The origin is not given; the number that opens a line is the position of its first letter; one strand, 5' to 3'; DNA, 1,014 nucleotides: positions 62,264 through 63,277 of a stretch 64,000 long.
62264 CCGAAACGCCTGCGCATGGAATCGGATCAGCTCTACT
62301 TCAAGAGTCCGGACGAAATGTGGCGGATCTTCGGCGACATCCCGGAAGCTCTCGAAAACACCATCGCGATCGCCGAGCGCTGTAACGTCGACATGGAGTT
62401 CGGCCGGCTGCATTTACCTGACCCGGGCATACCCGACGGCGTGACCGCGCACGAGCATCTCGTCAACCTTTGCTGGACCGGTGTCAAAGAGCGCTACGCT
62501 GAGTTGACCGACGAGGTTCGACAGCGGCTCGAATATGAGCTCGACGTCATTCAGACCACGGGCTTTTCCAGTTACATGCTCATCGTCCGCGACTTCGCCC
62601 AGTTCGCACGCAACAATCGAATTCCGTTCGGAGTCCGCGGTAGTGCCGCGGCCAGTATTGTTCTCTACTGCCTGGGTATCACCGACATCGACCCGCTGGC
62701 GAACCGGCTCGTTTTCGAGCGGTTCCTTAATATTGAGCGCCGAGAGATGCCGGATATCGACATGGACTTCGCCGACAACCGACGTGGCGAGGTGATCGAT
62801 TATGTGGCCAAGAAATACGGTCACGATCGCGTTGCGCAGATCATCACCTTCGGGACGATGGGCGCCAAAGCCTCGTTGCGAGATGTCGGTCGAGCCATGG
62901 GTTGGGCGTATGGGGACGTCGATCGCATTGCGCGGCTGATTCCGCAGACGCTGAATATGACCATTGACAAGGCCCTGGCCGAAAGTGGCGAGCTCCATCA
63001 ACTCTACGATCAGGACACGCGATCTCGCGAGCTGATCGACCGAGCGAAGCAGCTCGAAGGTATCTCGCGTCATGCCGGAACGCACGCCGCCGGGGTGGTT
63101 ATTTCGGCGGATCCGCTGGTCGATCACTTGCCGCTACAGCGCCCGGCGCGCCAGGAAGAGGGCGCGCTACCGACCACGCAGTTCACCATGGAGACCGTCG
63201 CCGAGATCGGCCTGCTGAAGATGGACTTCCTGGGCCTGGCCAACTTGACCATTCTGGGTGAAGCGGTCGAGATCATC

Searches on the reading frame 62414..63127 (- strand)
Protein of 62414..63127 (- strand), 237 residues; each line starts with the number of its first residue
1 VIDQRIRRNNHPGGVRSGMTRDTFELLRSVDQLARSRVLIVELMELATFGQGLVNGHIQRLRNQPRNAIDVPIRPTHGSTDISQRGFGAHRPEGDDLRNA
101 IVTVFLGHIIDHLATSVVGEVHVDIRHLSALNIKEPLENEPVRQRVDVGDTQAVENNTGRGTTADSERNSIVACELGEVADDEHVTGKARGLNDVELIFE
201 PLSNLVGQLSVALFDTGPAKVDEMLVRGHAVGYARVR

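Call 41: find_encoding_contigs(protein=window:62414-63127:-, flank=10000, max_places=2)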
Protein window:62414-63127:- (237 aa): no gene with exactly this product is on record in the collection.
